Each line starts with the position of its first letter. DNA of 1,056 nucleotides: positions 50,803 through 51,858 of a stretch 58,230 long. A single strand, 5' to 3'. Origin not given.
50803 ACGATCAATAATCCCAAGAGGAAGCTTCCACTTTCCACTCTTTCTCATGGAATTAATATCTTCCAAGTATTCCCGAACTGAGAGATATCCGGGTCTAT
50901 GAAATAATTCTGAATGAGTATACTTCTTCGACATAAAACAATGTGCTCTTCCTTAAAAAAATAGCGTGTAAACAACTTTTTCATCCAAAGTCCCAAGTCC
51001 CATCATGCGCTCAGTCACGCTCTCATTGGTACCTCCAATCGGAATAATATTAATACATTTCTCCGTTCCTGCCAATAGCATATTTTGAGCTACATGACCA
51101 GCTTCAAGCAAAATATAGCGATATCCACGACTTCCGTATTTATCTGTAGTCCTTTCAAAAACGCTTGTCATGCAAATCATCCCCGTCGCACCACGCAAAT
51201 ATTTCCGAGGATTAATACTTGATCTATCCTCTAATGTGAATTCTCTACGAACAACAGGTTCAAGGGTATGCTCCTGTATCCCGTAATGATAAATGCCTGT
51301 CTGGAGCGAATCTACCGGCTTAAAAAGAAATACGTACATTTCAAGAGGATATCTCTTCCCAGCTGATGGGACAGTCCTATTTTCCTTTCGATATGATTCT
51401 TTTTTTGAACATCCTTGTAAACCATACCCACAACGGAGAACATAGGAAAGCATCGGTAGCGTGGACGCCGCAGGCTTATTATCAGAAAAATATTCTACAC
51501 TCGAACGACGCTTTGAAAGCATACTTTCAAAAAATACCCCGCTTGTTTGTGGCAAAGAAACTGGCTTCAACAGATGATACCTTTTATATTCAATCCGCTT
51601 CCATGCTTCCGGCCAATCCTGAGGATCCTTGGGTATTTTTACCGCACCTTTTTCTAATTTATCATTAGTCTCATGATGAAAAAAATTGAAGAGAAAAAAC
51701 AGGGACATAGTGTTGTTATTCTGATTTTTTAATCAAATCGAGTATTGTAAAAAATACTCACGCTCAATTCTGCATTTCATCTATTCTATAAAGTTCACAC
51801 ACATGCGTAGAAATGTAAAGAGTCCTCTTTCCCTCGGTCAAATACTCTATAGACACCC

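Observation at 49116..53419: YcaO + SagB-type dehydrogenase + PRTase/beta-propeller fusion + promoter-driven small peptide: candidate uncharacterised peptide-modification (RiPP-like) cassette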

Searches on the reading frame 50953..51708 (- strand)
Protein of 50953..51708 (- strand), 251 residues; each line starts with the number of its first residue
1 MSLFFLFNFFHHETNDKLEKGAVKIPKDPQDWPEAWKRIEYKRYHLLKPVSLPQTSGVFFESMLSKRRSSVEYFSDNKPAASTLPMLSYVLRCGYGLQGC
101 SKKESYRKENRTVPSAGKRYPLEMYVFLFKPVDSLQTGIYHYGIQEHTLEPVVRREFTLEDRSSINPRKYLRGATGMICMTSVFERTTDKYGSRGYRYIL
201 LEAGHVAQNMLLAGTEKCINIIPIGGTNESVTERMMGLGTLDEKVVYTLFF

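Call 5: search_protein_families(library=pfam, proteins=[window:50953-51708:-], max_evalue=0.01)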
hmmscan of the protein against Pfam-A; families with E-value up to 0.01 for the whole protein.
window:50953-51708:- (251 aa): 1 family
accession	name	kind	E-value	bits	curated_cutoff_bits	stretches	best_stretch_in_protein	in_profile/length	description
PF00881.29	Nitroreductase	-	6.3e-15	56.2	23.5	1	67-248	3-162/167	Nitroreductase family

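Call 6: search_protein_families(library=ncbifam, proteins=[window:50953-51708:-], max_evalue=0.01)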
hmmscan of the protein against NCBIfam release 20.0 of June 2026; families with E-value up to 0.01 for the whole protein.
window:50953-51708:- (251 aa): 2 families
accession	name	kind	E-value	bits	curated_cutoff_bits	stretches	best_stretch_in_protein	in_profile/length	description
TIGR03605.1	antibiot_sagB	domain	7e-29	100.5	78.4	1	84-249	2-169/173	SagB family peptide dehydrogenase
TIGR04511.1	SagB_rel_DH_2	exception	2.7e-25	89.2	240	1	48-246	162-361/380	putative peptide maturation dehydrogenase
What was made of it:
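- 50953..51708 (-): SagB/McbC-type FMN dehydrogenase (251 aa), the presumed azoline-to-azole oxidase. TIGR03605 scores 100.5 bits against a cut-off of 78.4 (call 6).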

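Call 27: search_solved_structures(query=window:50953-51708:-, max_evalue=0.01, show_alignments=2)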
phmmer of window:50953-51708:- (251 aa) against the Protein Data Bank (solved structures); distinct sequences matched with E-value up to 0.01: 9.
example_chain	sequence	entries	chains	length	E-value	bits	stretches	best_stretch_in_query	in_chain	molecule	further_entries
3eo7_A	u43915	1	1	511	3.4e-19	72.3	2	87-236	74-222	Putative Nitroreductase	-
7ly5_B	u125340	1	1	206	8.2e-08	35.1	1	107-230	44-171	BmdC, oxidase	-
6gos_C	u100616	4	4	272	1.7e-07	34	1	110-237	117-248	Microcin B17-processing protein McbC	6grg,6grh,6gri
7ly7_B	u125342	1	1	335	2.7e-07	33.4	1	107-230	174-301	BmdC, Oxidase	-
7ly4_A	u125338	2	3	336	2.7e-07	33.4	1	107-230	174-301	BmdC, Oxidase | BmdC, NRPS oxidase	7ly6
5lq4_A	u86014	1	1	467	1.5e-06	30.9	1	32-240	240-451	CyaGox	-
8pz5_A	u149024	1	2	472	1.5e-06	30.9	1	32-240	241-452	SagB-type dehydrogenase domain protein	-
5lq4_B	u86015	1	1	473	1.6e-06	30.9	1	32-240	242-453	CyaGox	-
7osv_A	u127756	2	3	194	0.0037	19.8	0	14-44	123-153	DeNovoTIM6-SB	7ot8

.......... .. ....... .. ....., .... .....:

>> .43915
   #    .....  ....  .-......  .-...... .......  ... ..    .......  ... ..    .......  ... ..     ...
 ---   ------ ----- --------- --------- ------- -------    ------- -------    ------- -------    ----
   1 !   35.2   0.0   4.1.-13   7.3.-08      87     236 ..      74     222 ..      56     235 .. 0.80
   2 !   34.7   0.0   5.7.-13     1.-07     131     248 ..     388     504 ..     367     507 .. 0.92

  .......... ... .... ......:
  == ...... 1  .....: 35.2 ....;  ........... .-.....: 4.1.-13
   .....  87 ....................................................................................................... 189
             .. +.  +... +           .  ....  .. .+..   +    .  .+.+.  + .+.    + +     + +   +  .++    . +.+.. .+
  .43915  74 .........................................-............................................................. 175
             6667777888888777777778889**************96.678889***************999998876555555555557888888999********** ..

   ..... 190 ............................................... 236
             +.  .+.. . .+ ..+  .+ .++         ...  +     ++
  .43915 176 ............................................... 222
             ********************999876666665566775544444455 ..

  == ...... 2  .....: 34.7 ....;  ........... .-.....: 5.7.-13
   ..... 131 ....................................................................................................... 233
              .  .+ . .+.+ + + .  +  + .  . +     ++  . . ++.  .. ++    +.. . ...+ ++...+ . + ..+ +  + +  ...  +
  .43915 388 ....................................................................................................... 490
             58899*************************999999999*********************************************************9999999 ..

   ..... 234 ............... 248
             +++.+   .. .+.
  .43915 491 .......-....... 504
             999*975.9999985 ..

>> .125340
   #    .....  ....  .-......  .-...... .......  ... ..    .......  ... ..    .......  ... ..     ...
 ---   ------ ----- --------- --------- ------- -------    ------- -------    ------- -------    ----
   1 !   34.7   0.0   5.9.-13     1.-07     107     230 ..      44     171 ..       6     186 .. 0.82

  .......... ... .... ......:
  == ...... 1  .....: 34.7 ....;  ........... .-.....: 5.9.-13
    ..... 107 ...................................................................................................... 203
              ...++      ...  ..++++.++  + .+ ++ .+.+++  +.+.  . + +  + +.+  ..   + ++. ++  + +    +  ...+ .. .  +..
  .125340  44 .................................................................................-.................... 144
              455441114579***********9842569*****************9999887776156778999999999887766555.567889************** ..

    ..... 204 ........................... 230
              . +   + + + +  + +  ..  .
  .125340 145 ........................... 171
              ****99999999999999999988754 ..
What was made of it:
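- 50953..51708 (-): PDB sequence hits include BmdC, McbC and CyaGox (call 27).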

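Call 60: search_solved_structures(query=window:50953-51708:-, max_evalue=0.00001, show_alignments=5)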
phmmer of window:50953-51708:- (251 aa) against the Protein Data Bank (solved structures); distinct sequences matched with E-value up to 0.00001: 8.
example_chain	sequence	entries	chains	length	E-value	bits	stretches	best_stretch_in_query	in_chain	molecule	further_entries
3eo7_A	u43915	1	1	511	3.4e-19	72.3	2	87-236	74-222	Putative Nitroreductase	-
7ly5_B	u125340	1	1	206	8.2e-08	35.1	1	107-230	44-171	BmdC, oxidase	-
6gos_C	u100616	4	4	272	1.7e-07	34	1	110-237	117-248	Microcin B17-processing protein McbC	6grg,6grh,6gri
7ly7_B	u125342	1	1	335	2.7e-07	33.4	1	107-230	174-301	BmdC, Oxidase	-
7ly4_A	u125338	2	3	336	2.7e-07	33.4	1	107-230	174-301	BmdC, Oxidase | BmdC, NRPS oxidase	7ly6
5lq4_A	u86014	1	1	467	1.5e-06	30.9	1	32-240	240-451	CyaGox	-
8pz5_A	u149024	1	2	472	1.5e-06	30.9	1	32-240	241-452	SagB-type dehydrogenase domain protein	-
5lq4_B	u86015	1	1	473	1.6e-06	30.9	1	32-240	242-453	CyaGox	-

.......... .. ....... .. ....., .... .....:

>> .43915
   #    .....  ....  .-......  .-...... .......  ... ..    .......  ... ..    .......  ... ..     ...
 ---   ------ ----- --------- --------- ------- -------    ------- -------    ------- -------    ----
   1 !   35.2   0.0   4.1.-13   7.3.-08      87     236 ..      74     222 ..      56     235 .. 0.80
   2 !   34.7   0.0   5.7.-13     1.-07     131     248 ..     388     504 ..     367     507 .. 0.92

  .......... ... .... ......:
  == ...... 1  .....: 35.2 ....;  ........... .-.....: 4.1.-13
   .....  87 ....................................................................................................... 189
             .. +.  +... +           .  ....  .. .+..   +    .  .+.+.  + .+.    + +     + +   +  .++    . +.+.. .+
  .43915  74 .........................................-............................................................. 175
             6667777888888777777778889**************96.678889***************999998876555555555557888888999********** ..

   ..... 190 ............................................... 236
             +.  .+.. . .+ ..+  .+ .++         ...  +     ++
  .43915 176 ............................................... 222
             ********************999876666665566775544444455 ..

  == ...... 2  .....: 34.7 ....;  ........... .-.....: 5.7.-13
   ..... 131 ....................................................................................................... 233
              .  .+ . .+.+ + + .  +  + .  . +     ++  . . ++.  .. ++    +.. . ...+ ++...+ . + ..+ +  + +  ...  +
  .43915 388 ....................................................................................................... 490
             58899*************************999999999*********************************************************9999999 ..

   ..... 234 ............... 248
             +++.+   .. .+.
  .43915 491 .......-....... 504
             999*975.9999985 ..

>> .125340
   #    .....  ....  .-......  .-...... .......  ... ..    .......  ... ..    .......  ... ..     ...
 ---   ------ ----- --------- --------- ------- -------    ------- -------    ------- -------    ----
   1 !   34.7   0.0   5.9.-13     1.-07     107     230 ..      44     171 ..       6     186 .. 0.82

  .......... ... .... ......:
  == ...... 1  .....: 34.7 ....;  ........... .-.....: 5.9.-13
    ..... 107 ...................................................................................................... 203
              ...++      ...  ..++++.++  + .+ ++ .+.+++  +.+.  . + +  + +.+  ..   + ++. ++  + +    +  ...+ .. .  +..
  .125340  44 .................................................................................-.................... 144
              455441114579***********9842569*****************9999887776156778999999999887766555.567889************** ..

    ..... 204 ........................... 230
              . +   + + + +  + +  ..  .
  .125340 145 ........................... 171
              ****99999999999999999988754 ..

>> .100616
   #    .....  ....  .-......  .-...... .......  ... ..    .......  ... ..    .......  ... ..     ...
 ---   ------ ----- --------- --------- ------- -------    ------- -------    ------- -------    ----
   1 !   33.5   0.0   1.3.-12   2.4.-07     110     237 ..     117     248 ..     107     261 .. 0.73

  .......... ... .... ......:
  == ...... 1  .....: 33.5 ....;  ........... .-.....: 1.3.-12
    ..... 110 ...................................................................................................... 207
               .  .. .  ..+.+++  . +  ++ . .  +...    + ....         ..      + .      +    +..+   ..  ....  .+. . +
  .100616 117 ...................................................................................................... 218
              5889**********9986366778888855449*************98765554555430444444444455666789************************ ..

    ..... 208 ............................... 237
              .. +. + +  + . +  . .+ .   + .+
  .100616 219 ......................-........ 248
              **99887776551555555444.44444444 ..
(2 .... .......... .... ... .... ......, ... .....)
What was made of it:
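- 50953..51708 (-): K190-Y191 aligns with McbC K201-Y202 (call 60).
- SagB has the azoline-oxidase KY motif (call 60). A SagB dehydrogenase with a KY motif is co-encoded (call 60).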
